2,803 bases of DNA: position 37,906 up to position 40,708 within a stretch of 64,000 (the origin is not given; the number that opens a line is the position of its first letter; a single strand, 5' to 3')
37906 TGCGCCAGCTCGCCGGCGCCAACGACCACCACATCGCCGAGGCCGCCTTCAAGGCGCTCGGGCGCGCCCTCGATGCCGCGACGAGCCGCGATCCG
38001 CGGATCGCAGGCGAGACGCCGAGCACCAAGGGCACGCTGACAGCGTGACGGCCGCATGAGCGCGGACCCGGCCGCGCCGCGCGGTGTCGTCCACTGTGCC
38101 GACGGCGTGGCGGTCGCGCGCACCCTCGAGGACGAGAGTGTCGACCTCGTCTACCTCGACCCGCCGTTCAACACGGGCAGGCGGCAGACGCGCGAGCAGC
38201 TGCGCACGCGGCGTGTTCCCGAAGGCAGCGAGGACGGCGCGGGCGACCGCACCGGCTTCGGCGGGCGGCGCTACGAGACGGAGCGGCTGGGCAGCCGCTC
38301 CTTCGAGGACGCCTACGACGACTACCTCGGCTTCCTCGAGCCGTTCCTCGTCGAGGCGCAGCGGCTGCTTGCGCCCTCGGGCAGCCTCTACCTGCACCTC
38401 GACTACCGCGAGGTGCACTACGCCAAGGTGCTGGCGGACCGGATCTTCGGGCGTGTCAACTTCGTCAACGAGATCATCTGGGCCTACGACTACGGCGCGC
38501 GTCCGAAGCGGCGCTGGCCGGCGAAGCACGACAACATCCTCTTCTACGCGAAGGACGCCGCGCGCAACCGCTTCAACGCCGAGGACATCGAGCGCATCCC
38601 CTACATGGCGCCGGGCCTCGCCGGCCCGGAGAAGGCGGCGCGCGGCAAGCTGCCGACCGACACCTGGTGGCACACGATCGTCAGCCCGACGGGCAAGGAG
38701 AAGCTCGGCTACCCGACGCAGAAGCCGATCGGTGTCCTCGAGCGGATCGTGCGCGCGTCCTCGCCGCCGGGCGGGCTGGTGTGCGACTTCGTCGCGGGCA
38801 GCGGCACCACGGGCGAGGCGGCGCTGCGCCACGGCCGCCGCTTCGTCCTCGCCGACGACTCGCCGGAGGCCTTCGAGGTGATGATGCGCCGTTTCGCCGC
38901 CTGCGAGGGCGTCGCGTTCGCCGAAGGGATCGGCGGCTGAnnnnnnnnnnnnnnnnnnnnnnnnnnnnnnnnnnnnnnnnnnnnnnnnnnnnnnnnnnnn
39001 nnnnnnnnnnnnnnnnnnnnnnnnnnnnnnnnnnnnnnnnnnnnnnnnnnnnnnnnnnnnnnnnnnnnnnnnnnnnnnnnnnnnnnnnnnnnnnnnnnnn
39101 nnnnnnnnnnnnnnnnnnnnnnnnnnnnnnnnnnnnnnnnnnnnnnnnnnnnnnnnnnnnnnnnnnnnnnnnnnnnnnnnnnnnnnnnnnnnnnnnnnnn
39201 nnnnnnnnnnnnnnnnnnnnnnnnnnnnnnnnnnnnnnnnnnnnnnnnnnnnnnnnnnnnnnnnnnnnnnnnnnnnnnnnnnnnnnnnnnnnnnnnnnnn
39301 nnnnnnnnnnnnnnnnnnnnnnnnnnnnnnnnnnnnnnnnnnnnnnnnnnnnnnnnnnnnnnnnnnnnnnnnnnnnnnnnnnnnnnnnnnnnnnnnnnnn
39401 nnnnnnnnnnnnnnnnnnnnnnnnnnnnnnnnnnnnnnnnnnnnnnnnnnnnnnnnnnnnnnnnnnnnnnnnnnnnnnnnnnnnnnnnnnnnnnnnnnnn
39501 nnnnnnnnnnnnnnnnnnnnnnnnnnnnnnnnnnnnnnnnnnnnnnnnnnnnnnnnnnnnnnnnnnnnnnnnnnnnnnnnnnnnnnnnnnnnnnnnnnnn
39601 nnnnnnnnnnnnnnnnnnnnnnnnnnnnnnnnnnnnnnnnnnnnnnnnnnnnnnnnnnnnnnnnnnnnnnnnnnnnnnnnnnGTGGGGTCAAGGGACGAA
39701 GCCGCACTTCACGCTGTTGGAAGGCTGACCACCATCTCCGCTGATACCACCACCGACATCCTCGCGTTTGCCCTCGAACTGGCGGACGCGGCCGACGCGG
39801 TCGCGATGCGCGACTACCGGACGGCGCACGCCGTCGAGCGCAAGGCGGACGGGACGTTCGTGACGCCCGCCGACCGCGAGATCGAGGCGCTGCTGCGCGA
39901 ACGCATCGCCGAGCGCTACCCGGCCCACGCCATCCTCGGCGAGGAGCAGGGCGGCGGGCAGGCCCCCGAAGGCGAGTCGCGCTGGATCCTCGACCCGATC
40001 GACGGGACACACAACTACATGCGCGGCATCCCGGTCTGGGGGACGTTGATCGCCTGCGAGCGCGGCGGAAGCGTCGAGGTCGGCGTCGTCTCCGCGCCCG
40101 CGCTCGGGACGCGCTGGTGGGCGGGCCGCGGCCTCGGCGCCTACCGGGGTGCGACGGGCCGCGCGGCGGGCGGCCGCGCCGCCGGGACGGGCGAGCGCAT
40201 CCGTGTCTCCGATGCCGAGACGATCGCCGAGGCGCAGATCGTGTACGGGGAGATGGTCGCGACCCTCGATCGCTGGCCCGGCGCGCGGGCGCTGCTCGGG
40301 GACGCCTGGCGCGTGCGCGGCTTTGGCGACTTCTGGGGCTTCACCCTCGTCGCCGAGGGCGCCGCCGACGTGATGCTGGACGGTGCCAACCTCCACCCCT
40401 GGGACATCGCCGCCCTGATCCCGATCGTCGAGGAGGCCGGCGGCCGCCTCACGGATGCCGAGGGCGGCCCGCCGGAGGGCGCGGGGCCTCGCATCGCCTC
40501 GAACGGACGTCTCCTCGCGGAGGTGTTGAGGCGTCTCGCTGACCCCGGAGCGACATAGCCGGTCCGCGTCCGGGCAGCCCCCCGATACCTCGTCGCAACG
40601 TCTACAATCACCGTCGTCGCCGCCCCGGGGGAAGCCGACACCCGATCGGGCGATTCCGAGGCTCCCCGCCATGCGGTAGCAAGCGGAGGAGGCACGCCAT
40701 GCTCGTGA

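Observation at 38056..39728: Methyltransferase plus an unrecognised partner ORF wedged into the histidine operon: a candidate R-M-like or defence module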

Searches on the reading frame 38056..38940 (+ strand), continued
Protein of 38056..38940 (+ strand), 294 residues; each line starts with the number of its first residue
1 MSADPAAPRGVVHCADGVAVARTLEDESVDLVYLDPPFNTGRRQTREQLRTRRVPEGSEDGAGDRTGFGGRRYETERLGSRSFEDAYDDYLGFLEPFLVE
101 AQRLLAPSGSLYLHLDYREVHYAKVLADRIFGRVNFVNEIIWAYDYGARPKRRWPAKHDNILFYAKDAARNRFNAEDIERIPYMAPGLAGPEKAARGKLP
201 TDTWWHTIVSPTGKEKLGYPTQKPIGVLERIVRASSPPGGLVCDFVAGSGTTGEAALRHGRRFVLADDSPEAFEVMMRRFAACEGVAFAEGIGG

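Call 98: find_encoding_contigs(protein=P0152, flank=5000, max_places=2)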
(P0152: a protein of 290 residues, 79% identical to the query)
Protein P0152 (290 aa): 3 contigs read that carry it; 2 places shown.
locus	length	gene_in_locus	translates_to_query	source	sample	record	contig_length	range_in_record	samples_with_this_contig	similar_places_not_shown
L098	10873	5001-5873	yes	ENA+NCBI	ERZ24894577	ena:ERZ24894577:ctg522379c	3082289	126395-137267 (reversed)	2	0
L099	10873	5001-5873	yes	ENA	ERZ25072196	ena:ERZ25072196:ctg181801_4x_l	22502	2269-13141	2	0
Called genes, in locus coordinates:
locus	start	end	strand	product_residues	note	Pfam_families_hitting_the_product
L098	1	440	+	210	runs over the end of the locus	PF00378:ECH_1, PF16113:ECH_2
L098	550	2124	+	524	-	PF00501:AMP-binding, PF13193:AMP-binding_C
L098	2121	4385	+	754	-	PF02665:Nitrate_red_gam (weak), PF12838:Fer4_7 (faint), PF12797:Fer4_2 (weak), PF13183:Fer4_8, PF13187:Fer4_9, PF13237:Fer4_10, PF13484:Fer4_16 (faint), PF02754:CCG, +1 more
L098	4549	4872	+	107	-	-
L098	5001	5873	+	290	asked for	PF03602:Cons_hypoth95 (faint), PF01555:N6_N4_Mtase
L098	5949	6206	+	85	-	-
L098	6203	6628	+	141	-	-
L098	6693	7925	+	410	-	PF08028:Acyl-CoA_dh_2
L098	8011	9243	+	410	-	PF02771:Acyl-CoA_dh_N (weak), PF08028:Acyl-CoA_dh_2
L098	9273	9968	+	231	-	PF00881:Nitroreductase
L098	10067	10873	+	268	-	PF00378:ECH_1, PF16113:ECH_2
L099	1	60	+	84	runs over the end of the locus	-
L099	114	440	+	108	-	PF00378:ECH_1, PF16113:ECH_2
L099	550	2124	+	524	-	PF00501:AMP-binding, PF13193:AMP-binding_C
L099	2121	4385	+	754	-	PF02665:Nitrate_red_gam (weak), PF12838:Fer4_7 (faint), PF12797:Fer4_2 (weak), PF13183:Fer4_8, PF13187:Fer4_9, PF13237:Fer4_10, PF13484:Fer4_16 (faint), PF02754:CCG, +1 more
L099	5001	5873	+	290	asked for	PF03602:Cons_hypoth95 (faint), PF01555:N6_N4_Mtase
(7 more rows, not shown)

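Call 99: find_encoding_contigs(protein=P0150, flank=5000, max_places=2)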
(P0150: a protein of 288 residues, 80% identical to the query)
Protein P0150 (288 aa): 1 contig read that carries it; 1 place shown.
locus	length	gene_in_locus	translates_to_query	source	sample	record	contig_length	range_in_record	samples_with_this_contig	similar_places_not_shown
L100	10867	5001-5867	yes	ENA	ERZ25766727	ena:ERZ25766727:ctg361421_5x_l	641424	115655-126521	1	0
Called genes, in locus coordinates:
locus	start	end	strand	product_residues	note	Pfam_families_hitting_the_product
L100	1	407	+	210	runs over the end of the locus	PF00378:ECH_1, PF16113:ECH_2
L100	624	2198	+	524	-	PF00501:AMP-binding, PF13193:AMP-binding_C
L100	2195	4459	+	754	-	PF02665:Nitrate_red_gam (weak), PF12838:Fer4_7 (faint), PF12797:Fer4_2 (weak), PF13183:Fer4_8, PF13187:Fer4_9, PF13237:Fer4_10, PF13484:Fer4_16 (faint), PF02754:CCG, +1 more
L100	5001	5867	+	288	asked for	PF03602:Cons_hypoth95 (faint), PF01555:N6_N4_Mtase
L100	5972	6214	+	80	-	-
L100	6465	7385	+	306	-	PF03602:Cons_hypoth95 (faint), PF01555:N6_N4_Mtase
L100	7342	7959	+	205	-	-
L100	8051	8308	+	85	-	-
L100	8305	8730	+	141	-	-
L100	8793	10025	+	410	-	PF02771:Acyl-CoA_dh_N (faint), PF08028:Acyl-CoA_dh_2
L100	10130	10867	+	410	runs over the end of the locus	PF08028:Acyl-CoA_dh_2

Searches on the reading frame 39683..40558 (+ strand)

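Call 5: search_protein_families(library=pfam, proteins=[window:39683-40558:+], max_evalue=1)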
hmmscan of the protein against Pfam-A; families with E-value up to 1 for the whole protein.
window:39683-40558:+ (291 aa): 1 family
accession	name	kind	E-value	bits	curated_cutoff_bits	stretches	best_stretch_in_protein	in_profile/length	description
PF00459.30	Inositol_P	-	1.4e-46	159.6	27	1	25-279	4-252/271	Inositol monophosphatase family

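Call 6: search_protein_families(library=ncbifam, proteins=[window:39683-40558:+], max_evalue=1)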
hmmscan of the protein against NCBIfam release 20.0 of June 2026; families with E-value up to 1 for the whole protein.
window:39683-40558:+ (291 aa): 8 families
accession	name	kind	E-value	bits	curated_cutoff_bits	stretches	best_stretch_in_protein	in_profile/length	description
TIGR02067.1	his_9_HisN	equivalog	2.3e-68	230.4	275.15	1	27-285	2-251/252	histidinol-phosphatase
TIGR01331.1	bisphos_cysQ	equivalog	3.3e-28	99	228.8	1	31-263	6-231/250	3'(2'),5'-bisphosphate nucleotidase CysQ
NF008027.1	PRK10757.1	equivalog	9.5e-24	83.7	332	1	26-285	4-257/267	inositol-1-monophosphatase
NF009321.0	PRK12676.1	equivalog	1.2e-23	83.5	264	1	46-262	30-232/264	bifunctional fructose-bisphosphatase/inositol-phosphate phosphatase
NF008182.0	PRK10931.1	equivalog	4.6e-10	39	379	1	32-261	7-225/246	3'(2'),5'-bisphosphate nucleotidase CysQ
NF010678.0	PRK14076.1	equivalog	1.2e-09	37.6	493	1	54-261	36-253/570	bifunctional NADP phosphatase/NAD kinase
TIGR01330.1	bisphos_HAL2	equivalog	1.2e-08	34.2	267.05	2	99-143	135-178/359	3'(2'),5'-bisphosphate nucleotidase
TIGR04268.1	FxSxx-COOH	equivalog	0.23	11.8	28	1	2-29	13-40/44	FxSxx-COOH cyclophane-containing RiPP peptide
